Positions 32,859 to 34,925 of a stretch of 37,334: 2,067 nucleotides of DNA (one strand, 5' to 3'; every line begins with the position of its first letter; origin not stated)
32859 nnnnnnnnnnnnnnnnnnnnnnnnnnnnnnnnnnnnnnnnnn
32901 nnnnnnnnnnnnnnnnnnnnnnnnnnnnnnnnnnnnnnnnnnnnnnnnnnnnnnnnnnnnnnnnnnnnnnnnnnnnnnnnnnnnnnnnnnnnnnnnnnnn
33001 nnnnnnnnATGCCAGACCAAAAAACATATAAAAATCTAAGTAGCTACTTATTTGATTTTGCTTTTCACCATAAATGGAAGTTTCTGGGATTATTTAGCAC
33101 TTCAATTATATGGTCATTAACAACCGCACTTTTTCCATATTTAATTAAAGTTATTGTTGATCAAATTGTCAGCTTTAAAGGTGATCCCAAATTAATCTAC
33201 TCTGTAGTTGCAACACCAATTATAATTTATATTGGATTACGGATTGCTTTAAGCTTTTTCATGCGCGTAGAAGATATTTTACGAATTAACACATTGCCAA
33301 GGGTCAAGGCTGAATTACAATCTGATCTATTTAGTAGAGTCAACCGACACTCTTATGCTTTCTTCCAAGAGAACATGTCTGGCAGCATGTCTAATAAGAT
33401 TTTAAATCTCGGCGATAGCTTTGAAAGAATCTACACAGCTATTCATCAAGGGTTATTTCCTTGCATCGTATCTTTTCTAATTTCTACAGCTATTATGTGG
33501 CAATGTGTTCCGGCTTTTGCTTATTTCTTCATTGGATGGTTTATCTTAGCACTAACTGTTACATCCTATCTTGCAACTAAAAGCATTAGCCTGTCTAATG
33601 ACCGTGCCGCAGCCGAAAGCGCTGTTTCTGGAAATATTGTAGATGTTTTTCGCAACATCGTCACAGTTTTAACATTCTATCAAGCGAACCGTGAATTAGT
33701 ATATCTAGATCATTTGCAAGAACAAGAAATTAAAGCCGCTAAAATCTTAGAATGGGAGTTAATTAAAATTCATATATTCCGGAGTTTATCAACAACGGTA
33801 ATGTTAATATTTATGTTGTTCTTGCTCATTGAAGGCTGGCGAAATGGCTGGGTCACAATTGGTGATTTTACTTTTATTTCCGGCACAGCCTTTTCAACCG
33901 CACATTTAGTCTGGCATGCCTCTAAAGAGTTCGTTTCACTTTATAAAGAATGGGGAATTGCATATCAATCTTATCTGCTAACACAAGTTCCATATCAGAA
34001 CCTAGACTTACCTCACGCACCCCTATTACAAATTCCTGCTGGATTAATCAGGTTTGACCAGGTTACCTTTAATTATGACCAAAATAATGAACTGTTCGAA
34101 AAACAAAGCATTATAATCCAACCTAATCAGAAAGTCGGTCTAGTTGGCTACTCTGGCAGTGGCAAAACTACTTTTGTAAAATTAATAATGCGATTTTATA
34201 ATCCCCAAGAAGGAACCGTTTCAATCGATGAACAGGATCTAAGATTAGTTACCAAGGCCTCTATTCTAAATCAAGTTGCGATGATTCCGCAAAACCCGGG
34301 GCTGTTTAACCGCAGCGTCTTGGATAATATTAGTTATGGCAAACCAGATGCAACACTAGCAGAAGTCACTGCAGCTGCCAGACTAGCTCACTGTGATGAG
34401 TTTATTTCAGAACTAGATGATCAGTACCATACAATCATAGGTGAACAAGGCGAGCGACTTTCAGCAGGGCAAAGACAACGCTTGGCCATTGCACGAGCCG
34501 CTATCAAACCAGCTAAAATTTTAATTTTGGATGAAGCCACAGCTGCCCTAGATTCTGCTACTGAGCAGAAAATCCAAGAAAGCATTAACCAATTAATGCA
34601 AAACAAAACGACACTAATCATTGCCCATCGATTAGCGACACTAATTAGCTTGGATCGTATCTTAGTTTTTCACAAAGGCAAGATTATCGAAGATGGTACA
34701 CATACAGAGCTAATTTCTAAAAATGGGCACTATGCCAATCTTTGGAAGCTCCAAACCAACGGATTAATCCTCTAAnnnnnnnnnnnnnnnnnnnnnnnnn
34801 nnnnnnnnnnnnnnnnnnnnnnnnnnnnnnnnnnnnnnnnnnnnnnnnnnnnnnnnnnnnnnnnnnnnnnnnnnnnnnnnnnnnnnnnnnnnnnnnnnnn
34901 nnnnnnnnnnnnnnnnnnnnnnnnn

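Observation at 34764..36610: Higher-GC two-gene island: a secreted protein with a circularly permuted RING-type ligand set plus an S/P/R-rich partner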

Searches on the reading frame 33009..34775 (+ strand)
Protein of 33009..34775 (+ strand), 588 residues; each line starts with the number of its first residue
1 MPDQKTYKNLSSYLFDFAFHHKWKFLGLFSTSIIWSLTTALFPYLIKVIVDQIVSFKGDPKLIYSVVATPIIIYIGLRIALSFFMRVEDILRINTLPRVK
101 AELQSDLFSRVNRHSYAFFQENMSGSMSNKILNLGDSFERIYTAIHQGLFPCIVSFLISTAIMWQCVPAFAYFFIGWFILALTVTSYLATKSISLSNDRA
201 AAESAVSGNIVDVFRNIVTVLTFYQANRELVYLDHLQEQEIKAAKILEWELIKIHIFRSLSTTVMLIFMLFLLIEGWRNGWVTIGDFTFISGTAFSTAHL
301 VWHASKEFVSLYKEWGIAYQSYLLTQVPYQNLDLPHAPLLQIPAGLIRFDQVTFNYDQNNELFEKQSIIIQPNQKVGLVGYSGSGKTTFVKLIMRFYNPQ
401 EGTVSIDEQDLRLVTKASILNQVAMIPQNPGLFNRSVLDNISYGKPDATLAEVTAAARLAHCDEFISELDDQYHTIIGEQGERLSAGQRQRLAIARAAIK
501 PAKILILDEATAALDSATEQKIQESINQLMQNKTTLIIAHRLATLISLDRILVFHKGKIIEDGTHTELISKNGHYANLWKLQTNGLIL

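Call 10: find_related_loci(query=window:33009-34775:+, collection=genome_contigs, flank=6000)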
Query window:33009-34775:+ (588 aa) in genome_contigs; peptide patterns used: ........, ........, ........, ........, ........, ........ (x = any residue, [..] = any of these).
29 stretches matched a pattern; 5 encode a relative of the query (tblastn E <= 1e-3); 5 distinct loci.
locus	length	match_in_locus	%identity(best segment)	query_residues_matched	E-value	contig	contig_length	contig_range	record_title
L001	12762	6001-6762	44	333-583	1e-62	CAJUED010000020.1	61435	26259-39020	MAG TPA_asm: uncultured Lachnospiraceae bacterium isolate MGBC129192 genome assembly, contig: MGBC129192.20, whole genom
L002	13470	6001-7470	32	99-584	2e-66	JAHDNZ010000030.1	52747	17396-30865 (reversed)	MAG: Bacillota bacterium isolate SL1-B34.1 k141_233933, whole genome shotgun sequence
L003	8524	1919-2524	27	370-574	1e-13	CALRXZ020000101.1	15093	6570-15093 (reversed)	MAG: Chitinophaga pinensis isolate JJ-KO21-114-3-m1-bin284 genome assembly, contig: JJ-KO21-114-C278, whole genome shotg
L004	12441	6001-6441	33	361-518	9e-12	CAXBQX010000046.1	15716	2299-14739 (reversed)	MAG TPA_asm: uncultured Opitutales bacterium isolate SRR4831646_metabat2_20 genome assembly, contig: ERZ2944601.550, who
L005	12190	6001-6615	26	359-564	2e-8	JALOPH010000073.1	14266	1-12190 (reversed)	MAG: Desulfobacterales bacterium isolate Prado124 scaffold_2957, whole genome shotgun sequence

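Call 86: search_protein_families(library=pfam, proteins=[window:33009-34775:+], max_evalue=0.0001)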
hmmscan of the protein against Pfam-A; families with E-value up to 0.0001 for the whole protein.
window:33009-34775:+ (588 aa): 3 families
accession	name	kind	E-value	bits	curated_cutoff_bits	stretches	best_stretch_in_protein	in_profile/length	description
PF00005.33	ABC_tran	-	5.6e-31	108.4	25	1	367-512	5-137/137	ABC transporter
PF00664.28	ABC_membrane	-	5.5e-14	52.9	28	1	29-293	5-267/274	ABC transporter transmembrane region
PF02463.25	SMC_N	-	2e-07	31.1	40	1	394-552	101-209/220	RecF/RecN/SMC N terminal domain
